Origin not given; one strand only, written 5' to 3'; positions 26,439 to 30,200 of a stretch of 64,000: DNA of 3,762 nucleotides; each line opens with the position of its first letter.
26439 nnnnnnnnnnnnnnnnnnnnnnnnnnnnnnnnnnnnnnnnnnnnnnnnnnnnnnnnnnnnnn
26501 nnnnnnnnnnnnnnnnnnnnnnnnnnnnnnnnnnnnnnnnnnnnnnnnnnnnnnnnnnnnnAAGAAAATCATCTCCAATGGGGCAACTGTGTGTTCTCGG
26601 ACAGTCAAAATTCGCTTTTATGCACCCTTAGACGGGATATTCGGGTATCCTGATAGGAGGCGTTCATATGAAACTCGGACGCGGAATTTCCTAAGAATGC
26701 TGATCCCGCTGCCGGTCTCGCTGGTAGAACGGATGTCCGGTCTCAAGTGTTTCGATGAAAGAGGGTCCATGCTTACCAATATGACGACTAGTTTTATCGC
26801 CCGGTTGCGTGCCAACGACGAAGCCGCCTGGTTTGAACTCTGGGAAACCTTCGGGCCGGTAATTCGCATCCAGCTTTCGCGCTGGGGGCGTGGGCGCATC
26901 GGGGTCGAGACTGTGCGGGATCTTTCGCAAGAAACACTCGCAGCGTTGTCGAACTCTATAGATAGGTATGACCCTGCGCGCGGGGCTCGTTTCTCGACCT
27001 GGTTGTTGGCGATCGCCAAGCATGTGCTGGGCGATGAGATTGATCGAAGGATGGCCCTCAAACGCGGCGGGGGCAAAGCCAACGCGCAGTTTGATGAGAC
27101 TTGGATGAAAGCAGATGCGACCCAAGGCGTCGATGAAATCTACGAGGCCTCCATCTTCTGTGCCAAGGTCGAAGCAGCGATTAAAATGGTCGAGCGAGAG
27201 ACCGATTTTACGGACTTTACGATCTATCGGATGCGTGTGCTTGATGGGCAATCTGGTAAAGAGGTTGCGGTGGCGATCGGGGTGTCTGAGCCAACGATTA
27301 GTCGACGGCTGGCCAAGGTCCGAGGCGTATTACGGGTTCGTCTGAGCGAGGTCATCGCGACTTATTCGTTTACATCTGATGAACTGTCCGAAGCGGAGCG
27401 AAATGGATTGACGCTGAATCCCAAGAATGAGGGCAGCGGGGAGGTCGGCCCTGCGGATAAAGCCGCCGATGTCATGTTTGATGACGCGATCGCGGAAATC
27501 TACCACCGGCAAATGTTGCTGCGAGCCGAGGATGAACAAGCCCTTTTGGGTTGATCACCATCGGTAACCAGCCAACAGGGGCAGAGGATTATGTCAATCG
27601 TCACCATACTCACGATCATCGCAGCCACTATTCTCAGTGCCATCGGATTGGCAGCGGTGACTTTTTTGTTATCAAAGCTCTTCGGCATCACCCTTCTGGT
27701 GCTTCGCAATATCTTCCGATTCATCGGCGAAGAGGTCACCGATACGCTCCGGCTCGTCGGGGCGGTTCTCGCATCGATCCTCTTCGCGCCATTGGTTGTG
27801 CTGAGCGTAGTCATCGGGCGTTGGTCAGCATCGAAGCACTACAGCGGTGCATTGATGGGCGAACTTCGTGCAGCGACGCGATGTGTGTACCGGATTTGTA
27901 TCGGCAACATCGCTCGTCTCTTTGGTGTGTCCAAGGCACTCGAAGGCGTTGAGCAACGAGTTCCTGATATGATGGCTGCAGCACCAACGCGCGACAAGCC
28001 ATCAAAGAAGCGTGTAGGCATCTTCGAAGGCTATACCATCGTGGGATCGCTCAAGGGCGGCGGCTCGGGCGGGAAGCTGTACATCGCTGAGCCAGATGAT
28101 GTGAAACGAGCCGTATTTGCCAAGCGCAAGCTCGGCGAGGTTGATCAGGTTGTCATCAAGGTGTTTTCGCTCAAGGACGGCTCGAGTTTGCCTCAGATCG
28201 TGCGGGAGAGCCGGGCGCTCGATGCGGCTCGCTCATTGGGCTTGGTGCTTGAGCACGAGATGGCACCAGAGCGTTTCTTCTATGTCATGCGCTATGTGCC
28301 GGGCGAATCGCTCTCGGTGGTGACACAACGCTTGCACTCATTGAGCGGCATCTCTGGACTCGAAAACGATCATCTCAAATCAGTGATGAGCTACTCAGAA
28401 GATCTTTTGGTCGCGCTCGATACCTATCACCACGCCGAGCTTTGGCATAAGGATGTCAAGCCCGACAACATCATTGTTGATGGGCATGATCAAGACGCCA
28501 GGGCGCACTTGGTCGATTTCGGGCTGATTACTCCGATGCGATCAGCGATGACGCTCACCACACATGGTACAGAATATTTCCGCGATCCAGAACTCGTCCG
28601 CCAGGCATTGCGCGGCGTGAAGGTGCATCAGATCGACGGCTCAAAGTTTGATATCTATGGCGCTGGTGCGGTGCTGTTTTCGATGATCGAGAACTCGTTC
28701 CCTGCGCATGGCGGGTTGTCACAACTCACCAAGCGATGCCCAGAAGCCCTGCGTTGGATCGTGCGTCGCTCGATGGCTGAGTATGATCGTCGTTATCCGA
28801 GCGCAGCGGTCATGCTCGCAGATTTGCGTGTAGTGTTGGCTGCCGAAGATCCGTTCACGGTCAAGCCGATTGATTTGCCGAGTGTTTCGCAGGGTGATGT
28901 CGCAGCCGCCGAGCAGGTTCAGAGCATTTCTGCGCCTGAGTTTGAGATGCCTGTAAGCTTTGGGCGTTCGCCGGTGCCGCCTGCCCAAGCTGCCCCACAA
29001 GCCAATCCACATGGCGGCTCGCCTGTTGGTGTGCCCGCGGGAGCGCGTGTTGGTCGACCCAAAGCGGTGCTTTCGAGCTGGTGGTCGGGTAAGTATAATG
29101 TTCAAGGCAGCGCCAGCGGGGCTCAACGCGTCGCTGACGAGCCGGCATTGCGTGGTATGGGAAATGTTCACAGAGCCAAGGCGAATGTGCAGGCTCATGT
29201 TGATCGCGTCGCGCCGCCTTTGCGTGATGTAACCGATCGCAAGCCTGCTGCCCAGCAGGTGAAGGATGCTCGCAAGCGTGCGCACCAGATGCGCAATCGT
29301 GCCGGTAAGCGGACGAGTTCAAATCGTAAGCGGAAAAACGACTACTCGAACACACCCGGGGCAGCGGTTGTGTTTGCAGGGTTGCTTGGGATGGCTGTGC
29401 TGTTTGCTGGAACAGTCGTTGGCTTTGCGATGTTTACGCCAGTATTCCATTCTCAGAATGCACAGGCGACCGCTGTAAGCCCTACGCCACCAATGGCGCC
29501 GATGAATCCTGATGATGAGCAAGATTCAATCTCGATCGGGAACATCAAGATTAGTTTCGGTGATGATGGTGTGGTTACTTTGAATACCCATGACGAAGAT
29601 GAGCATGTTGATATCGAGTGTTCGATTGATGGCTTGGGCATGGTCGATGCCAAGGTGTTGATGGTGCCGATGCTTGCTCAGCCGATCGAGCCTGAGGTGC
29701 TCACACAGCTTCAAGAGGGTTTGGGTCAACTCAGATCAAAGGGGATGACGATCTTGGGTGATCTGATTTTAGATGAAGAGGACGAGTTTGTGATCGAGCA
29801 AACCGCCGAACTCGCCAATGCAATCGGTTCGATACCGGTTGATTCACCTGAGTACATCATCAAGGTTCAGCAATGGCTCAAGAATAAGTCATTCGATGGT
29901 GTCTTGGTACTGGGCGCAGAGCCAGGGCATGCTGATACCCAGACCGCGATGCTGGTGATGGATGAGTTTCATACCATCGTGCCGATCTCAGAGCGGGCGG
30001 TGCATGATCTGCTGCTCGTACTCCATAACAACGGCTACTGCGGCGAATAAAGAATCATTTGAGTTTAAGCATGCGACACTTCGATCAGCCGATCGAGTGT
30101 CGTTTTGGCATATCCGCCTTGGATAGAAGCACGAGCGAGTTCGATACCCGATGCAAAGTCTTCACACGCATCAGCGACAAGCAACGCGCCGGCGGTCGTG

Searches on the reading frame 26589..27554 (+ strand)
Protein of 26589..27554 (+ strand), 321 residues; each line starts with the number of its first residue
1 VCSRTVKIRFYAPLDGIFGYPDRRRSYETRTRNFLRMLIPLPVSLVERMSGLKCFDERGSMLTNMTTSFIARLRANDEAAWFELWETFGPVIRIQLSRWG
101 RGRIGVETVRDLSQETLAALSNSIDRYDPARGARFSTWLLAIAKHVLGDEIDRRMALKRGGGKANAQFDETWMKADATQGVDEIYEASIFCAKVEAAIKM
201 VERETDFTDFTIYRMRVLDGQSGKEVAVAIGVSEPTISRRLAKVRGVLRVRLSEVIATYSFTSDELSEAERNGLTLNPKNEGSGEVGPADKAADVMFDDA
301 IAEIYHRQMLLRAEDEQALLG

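Call 59: search_protein_families(library=pfam, proteins=[window:26589-27554:+], max_evalue=0.001)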
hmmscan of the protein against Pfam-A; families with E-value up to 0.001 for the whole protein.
window:26589-27554:+ (321 aa): 3 families
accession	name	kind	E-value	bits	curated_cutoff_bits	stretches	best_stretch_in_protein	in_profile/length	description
PF04542.20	Sigma70_r2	-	1.1e-09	38.3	24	1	108-154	22-68/71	Sigma-70 region 2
PF07638.17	Sigma70_ECF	-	9.4e-07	29.3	21.1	1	138-252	78-183/185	ECF sigma factor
PF08281.18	Sigma70_r4_2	-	0.00013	22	25.7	1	211-245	17-51/54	Sigma-70, region 4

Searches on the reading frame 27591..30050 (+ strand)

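Call 59: search_protein_families(library=pfam, proteins=[window:27591-30050:+], max_evalue=0.001)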
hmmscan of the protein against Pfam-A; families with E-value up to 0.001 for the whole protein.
window:27591-30050:+ (819 aa): 1 family
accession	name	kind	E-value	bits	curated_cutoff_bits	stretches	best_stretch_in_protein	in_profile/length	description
PF00069.31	Pkinase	-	5.1e-18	65.9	31.7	1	180-374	20-199/263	Protein kinase domain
